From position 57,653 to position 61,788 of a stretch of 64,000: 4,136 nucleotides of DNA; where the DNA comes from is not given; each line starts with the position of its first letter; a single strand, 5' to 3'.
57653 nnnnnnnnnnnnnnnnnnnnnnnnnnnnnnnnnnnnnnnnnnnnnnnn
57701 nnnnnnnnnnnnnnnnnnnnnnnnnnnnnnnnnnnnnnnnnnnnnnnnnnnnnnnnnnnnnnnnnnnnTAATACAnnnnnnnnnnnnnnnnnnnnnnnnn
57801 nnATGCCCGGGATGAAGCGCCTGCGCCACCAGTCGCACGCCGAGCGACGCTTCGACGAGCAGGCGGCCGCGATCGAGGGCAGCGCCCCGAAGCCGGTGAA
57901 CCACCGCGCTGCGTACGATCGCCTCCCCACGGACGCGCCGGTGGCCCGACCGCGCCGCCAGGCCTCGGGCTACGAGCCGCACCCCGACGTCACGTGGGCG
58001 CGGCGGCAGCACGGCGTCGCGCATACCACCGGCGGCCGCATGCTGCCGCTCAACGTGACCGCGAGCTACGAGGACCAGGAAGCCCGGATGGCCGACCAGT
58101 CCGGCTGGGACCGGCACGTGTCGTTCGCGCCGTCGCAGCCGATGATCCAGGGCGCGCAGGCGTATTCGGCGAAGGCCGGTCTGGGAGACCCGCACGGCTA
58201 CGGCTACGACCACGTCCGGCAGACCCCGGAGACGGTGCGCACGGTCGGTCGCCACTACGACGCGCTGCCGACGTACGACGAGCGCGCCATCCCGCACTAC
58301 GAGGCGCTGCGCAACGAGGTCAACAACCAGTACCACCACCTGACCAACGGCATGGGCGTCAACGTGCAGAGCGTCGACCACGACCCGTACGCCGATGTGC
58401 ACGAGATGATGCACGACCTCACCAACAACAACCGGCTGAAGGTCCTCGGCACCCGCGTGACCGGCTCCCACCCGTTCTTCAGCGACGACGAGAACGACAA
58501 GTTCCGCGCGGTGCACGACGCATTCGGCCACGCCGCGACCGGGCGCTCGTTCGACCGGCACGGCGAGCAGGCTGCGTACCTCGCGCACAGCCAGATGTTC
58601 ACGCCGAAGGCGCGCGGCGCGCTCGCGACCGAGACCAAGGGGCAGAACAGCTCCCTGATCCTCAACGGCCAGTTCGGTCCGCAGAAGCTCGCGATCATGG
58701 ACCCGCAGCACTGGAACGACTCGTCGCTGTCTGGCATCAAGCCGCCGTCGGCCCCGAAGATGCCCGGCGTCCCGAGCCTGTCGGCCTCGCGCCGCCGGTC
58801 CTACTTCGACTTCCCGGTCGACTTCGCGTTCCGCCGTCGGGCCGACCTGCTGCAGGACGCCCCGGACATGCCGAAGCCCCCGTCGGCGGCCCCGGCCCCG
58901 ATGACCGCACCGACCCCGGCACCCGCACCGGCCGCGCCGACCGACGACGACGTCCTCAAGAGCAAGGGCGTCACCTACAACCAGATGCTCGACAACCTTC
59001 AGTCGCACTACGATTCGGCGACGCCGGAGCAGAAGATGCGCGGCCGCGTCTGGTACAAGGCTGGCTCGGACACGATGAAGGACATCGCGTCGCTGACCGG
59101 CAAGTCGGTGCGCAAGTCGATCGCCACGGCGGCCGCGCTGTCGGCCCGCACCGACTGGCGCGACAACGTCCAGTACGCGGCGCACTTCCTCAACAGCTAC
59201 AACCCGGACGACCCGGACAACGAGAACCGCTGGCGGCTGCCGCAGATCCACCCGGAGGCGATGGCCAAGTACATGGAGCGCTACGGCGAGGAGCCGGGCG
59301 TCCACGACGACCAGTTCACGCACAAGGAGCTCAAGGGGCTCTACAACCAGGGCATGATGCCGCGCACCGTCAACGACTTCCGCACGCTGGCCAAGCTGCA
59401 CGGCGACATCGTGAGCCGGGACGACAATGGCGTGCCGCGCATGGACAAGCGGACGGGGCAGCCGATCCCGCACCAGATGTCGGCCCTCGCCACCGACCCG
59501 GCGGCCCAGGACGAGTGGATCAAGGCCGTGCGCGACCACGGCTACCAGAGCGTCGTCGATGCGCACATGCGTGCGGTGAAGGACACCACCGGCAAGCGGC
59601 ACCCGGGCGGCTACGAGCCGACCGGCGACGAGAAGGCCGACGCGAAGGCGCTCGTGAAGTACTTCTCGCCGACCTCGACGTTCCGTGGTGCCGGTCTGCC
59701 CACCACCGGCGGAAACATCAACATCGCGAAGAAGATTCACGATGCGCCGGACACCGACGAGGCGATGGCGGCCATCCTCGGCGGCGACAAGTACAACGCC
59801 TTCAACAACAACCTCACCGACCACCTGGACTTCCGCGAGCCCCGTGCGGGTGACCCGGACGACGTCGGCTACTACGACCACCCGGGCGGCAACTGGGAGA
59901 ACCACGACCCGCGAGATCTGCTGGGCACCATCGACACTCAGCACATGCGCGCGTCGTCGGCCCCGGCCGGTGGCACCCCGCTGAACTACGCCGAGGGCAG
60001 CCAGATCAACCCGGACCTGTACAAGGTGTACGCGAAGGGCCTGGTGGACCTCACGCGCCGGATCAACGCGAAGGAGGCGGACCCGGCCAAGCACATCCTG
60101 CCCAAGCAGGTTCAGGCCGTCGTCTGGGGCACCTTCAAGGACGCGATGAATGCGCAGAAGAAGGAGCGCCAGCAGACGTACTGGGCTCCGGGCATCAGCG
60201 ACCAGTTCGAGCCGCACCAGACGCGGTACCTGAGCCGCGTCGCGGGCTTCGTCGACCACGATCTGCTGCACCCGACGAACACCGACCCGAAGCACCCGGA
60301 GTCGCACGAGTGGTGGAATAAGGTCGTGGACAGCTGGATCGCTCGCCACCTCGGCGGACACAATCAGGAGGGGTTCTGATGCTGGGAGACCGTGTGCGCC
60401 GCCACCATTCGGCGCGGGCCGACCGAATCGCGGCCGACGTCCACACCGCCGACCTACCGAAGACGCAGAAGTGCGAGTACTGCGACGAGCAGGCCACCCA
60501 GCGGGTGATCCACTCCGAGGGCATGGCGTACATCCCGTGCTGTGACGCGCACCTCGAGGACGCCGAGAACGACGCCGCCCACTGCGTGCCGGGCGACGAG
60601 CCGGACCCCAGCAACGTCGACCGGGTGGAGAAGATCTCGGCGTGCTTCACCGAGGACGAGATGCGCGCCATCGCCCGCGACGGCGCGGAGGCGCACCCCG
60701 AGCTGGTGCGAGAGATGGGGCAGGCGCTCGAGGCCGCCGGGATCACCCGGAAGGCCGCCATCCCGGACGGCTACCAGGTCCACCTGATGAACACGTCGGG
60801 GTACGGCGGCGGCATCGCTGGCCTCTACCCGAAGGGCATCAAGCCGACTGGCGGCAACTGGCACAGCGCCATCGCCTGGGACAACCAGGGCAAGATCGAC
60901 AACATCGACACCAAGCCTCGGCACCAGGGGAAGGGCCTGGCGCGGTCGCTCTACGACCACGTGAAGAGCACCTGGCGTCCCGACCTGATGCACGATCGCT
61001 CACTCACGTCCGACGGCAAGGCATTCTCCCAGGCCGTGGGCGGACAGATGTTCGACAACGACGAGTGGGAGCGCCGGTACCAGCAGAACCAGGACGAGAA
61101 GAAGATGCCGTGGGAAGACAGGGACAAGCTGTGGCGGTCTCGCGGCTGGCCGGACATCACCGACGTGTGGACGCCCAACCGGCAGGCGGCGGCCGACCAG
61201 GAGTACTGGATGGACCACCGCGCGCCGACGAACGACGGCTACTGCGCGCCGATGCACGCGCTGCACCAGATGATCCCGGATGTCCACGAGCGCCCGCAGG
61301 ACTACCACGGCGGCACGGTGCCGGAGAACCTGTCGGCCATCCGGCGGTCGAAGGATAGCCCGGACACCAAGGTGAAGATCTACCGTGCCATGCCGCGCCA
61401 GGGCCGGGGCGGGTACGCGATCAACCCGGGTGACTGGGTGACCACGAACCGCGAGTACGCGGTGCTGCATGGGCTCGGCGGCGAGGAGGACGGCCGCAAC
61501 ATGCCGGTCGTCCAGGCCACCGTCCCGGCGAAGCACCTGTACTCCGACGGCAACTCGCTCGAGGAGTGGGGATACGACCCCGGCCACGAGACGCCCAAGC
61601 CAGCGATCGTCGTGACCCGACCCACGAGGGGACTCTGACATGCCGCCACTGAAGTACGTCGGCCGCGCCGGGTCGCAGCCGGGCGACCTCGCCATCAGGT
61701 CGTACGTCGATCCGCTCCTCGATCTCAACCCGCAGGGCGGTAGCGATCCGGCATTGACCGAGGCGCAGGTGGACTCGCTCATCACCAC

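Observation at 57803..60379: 858-aa HExxH (zincin-like) multidomain protein downstream of the big fibre, possible injected polyvalent-type protein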

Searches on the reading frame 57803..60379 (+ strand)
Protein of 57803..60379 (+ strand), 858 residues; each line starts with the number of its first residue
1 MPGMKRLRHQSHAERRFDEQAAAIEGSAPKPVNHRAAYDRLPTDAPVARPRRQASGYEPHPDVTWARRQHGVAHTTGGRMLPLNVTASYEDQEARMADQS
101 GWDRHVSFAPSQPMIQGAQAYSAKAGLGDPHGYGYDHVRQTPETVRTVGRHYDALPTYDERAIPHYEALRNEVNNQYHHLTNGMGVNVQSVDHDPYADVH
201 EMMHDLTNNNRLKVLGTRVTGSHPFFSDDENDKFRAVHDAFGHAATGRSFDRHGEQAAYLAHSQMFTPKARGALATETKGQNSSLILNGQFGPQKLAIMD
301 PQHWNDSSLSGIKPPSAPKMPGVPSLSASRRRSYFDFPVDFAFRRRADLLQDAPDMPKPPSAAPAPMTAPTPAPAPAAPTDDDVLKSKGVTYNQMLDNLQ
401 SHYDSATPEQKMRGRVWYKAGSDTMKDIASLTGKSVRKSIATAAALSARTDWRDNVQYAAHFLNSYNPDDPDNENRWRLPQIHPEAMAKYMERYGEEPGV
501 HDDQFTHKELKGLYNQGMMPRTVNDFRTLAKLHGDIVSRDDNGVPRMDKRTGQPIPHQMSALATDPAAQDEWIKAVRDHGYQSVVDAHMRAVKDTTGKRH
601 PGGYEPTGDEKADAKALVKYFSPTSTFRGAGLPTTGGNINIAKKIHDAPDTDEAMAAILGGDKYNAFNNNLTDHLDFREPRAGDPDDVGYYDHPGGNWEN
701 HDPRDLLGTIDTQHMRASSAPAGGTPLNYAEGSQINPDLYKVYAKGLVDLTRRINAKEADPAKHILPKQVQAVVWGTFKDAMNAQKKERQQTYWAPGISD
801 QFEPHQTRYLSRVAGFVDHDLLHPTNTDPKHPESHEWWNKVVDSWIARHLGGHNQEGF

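Call 3: search_protein_families(library=pfam, proteins=[window:57803-60379:+], max_evalue=0.1)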
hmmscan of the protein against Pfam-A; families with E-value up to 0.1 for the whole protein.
window:57803-60379:+ (858 aa): 1 family
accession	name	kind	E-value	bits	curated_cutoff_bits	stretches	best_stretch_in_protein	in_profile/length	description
PF23802.1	DUF7178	-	4.7e-17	63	27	1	384-465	4-85/193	Family of unknown function (DUF7178)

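Call 4: search_protein_families(library=phrogs, proteins=[window:57803-60379:+], max_evalue=0.01)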
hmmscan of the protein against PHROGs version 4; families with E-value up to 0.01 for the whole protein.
window:57803-60379:+ (858 aa): 3 families
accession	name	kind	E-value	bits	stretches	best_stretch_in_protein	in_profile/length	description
phrog_2878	-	unknown function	5.9e-142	475.5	1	82-857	2-500/631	-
phrog_3170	-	unknown function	2.4e-93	314.5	1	51-307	22-275/433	-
phrog_3842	-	unknown function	3.3e-19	70.6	1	381-471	4-94/206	-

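Call 6: search_solved_structures(query=window:57803-60379:+, max_evalue=1, show_alignments=2)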
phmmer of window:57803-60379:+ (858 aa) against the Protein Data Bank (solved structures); distinct sequences matched with E-value up to 1: 1.
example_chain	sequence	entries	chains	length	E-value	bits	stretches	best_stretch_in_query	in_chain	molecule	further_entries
6ysy_B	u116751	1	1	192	0.15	13.6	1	354-384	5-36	Myosin light chain 1/3, skeletal muscle isoform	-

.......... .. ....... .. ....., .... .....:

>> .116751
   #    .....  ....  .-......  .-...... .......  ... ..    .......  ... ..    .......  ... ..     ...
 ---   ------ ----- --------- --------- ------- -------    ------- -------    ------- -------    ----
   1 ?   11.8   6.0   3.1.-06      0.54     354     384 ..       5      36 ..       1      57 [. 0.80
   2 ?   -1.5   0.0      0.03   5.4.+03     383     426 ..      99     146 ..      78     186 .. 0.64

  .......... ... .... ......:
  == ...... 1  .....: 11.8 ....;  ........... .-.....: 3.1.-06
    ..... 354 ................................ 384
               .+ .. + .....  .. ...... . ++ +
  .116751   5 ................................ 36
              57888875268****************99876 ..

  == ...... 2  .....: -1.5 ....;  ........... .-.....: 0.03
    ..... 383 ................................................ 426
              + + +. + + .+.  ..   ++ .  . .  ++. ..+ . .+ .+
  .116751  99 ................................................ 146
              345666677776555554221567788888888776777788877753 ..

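Call 12: find_homologous_proteins(query=window:57803-60379:+, max_evalue=0.001)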
Query window:57803-60379:+ (858 aa): 171 proteins with E <= 0.001 among 8000 candidates; the best 120 are listed.
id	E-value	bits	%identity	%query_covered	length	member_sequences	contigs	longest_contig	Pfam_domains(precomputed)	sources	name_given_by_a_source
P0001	0.0e+0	1902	93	100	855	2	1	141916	PF23802.2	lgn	-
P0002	1.6e-153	531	60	29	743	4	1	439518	PF23802.2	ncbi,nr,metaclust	ncbi:hypothetical protein [Mycolicibacter kumamotonensis]|nr:hypothetical protein [Mycolicibacter ku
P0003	7.8e-121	423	69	31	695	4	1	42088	-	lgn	-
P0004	2.6e-109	385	67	30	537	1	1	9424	PF00462.31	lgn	-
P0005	1.8e-107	379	66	30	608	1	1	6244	-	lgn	-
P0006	4.5e-107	378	61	33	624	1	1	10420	-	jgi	jgi:hypothetical protein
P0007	2.5e-106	375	65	30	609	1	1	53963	-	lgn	-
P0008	1.0e-105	373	59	33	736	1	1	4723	-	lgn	-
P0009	1.7e-104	369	64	30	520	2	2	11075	PF13508.14,PF00583.32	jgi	jgi:ribosomal protein S18 acetylase RimI-like enzyme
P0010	2.2e-104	369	66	30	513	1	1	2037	-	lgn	-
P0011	2.1e-103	366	60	32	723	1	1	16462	-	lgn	-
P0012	6.1e-103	364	60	33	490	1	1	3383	-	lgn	-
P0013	9.8e-102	360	57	34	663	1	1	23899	-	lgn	-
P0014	5.9e-100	354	61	30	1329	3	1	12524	PF06414.19,PF13671.13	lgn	-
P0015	6.4e-100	354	60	32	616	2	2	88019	-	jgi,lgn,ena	jgi:hypothetical protein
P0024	1.2e-96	343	56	33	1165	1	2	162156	PF02195.27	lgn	-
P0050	1.4e-81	293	57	30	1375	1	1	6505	PF23909.2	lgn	-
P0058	4.5e-78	282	55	28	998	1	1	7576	PF18760.8,PF12120.15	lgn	-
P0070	3.0e-75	272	53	31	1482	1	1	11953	PF13508.14,PF13880.13,PF00293.35,PF14542.13,PF00583.32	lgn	-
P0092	5.5e-65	238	59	22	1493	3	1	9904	PF23802.2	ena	-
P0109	3.1e-50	190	58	19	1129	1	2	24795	PF06414.19,PF12518.14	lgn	-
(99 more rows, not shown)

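Call 22: search_protein_families(library=pfam, proteins=[P0014, P0024, P0050, P0058, P0070, P0092, P0109], max_evalue=0.001)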
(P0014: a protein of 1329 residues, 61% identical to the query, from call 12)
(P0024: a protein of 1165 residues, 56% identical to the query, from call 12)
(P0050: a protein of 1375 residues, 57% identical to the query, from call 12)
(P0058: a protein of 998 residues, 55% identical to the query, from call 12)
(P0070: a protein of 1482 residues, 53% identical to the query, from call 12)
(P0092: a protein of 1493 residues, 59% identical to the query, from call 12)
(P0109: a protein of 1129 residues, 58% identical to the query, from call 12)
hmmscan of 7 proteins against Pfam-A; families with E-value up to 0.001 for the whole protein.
P0014 (1329 aa): 3 families
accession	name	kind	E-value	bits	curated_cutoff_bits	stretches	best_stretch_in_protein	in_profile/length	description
PF06414.18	Zeta_toxin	-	2.8e-19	69.8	22.3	1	1104-1263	16-161/199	Zeta toxin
PF13671.12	AAA_33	-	6.9e-08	33.3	27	1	1108-1242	3-124/143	AAA domain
PF25199.1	nSTAND_NTPase5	-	0.00094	19.5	34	0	1080-1126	16-63/145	Novel STAND NTPase 5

P0024 (1165 aa): 1 family
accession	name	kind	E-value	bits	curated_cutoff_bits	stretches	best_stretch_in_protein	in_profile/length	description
PF02195.25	ParB_N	-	0.00022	21.7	26.3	1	327-380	27-81/95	ParB N-terminal domain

P0050 (1375 aa): 1 family
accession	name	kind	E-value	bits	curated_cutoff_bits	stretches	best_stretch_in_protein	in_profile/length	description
PF23909.1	DUF7251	-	1.3e-09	39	27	1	1158-1230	56-139/253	Family of unknown function (DUF7251)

P0058 (998 aa): 3 families
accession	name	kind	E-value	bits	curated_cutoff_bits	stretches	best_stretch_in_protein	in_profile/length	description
PF12120.14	Arr-ms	-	8.9e-22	77.6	25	2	672-753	1-96/99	Rifampin ADP-ribosyl transferase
PF18760.7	ART-PolyVal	-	4.8e-06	27.8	31.2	0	670-725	7-56/140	ADP-Ribosyltransferase in polyvalent proteins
PF14354.12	Lar_restr_allev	-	0.00029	21.4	28.6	1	533-562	3-34/58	Restriction alleviation protein Lar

P0070 (1482 aa): 7 families
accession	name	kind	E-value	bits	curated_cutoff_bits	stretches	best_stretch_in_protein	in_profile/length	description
PF00583.31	Acetyltransf_1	-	3.8e-15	56.6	20.7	1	1029-1092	35-94/116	Acetyltransferase (GNAT) family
PF00293.34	NUDIX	-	4.2e-12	46.7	21.1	1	837-960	4-119/134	NUDIX domain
PF13508.13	Acetyltransf_7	-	2.2e-09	38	27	1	1035-1093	11-64/84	Acetyltransferase (GNAT) domain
PF13880.12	Acetyltransf_13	-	4e-06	27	22.8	0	435-460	7-32/69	ESCO1/2 acetyl-transferase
PF14542.12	Acetyltransf_CG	-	4.5e-06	27.1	30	0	1039-1093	8-60/80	GCN5-related N-acetyl-transferase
PF13527.13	Acetyltransf_9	-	0.00011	22.7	25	0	1053-1092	68-107/127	Acetyltransferase (GNAT) domain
PF13673.13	Acetyltransf_10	-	0.00018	21.9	23.6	0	1059-1094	53-88/128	Acetyltransferase (GNAT) domain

P0092 (1493 aa): 1 family
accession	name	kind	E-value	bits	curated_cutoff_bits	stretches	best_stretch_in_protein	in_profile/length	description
PF23802.1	DUF7178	-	4.6e-36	125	27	1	705-901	17-190/193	Family of unknown function (DUF7178)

P0109 (1129 aa): 2 families
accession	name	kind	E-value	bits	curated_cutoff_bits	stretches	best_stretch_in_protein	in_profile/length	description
PF06414.18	Zeta_toxin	-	2.3e-23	83.1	22.3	1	543-708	9-170/199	Zeta toxin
PF12518.13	DUF3721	-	1.2e-06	28.6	27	0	1-19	14-31/33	Protein of unknown function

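Call 32: search_protein_families(library=ncbifam, proteins=[window:57803-60379:+], max_evalue=0.1)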
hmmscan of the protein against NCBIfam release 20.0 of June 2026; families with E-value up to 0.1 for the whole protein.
window:57803-60379:+ (858 aa): 0 families

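Call 33: search_protein_families(library=padloc, proteins=[window:57803-60379:+], max_evalue=0.1)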
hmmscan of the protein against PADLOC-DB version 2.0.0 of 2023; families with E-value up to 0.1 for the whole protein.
window:57803-60379:+ (858 aa): 0 families

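Call 51: find_encoding_contigs(protein=P0058, flank=8000, max_places=2)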
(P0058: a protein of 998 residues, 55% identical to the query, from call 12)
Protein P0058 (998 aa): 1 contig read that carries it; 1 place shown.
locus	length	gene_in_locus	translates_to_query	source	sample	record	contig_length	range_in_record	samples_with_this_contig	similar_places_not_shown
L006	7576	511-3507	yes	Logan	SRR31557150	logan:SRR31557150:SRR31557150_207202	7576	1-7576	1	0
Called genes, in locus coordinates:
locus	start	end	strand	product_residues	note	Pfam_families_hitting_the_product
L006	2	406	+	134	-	?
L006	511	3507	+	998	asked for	PF12120:Arr-ms, PF18760:ART-PolyVal (faint), PF12120:Arr-ms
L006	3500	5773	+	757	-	-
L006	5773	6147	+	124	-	-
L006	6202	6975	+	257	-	-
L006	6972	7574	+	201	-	?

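Call 77: find_encoding_contigs(protein=P0002, flank=10000, max_places=1)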
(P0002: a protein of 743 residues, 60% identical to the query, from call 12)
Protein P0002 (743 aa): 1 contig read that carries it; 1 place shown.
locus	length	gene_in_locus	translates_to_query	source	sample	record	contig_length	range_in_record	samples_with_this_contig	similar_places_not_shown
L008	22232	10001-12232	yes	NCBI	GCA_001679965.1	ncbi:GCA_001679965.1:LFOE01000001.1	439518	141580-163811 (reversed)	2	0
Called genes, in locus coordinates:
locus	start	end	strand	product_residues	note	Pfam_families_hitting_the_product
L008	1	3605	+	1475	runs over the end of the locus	-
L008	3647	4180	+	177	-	PF23968:Phage_cement_3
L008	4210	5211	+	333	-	-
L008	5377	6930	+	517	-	PF08281:Sigma70_r4_2 (faint), PF13384:HTH_23 (faint), PF18741:MTES_1575 (faint)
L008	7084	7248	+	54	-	-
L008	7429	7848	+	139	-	-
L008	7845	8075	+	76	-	-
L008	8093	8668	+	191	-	-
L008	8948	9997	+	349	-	-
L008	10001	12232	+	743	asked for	PF23802:DUF7178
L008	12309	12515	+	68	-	-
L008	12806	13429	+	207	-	-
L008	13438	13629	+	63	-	-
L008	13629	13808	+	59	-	-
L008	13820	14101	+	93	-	-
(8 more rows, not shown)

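Call 78: find_encoding_contigs(protein=P0014, flank=8000, max_places=1)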
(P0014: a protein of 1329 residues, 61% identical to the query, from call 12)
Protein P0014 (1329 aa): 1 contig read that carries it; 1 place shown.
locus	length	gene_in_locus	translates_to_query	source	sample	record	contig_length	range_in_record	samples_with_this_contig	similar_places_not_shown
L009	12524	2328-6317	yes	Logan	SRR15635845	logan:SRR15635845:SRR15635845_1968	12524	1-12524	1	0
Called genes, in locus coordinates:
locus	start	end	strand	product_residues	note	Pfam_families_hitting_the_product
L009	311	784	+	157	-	-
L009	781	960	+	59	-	-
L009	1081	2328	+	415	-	PF23802:DUF7178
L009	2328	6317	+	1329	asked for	PF06414:Zeta_toxin, PF13671:AAA_33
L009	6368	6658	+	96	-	-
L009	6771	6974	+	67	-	-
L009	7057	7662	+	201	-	-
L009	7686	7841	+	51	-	-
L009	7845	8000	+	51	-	-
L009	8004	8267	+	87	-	-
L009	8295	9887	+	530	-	PF23918:DUF7257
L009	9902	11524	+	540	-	PF06821:Ser_hydrolase (faint), PF08237:PE-PPE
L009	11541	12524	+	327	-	?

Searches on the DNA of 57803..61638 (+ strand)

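Call 5: search_dna_similar(query=window:57803-61638:+, collection=phages, mode=near, max_rows=25)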
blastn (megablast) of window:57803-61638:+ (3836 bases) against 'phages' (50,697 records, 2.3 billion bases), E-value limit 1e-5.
Records with a match: 4; places in all: 4; records where one place covers at least 80% of the query: 2.
Best place of each record, by identity: >=99% 2; 60-80% 2.
By first word of the organism name: Rhodococcus 2; Gordonia 2.
By host as written in the record: Rhodococcus equi 2; Gordonia terrae 3612 2.
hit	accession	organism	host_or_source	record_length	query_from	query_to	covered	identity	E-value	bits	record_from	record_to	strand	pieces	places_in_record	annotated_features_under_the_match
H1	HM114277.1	Rhodococcus phage E3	Rhodococcus equi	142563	1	3836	100%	100.0%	0e+0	7084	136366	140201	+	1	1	gp205: structural protein | gp206: putative aminotransferase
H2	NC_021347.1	Rhodococcus phage E3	Rhodococcus equi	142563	1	3836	100%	100.0%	0e+0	7084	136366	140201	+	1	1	gp205: structural protein | gp206: ParB C-terminal domain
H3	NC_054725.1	Gordonia phage Skog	Gordonia terrae 3612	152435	2952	3353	10%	74.7%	1e-38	169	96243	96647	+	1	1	173: ParB C-terminal domain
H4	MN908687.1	Gordonia phage Skog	Gordonia terrae 3612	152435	2952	3353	10%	74.7%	1e-38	169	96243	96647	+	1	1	173: acetyltransferase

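Call 7: get_annotated_region(hit=H1, flank=12000)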
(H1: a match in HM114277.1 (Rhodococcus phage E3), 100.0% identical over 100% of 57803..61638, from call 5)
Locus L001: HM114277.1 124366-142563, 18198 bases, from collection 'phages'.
description: Rhodococcus phage E3, complete genome.
organism: Rhodococcus phage E3 (NCBI taxid 1007869)
taxonomy: Viruses; Duplodnaviria; Heunggongvirae; Uroviricota; Caudoviricetes
host: Rhodococcus equi; source: -; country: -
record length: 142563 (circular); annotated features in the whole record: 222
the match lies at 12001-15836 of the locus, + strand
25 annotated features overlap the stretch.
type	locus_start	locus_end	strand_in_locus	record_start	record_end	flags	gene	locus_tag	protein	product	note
CDS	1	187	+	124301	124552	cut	gp187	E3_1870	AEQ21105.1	hypothetical protein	-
CDS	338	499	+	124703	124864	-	gp187.5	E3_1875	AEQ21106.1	hypothetical protein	-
CDS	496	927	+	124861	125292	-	gp188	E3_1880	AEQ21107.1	hypothetical protein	-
CDS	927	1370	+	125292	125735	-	gp189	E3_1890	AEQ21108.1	hypothetical protein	-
CDS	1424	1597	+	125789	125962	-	gp189.5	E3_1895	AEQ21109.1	hypothetical protein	-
CDS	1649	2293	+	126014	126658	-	gp190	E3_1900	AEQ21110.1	hypothetical protein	-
CDS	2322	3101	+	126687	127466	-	gp191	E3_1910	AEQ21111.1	hypothetical protein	-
CDS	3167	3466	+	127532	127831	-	gp192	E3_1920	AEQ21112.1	hypothetical protein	-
CDS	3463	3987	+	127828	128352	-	gp193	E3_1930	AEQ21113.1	hypothetical protein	-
CDS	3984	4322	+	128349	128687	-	gp194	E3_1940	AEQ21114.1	hypothetical protein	-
CDS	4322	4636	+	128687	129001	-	gp195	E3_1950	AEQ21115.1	hypothetical protein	-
CDS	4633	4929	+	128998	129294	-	gp196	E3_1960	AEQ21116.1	hypothetical protein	-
CDS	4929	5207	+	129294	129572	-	gp197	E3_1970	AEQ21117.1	hypothetical protein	-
CDS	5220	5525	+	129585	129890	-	gp198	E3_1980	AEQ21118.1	hypothetical protein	-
CDS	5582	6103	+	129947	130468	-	gp199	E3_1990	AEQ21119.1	putative HNH endonuclease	-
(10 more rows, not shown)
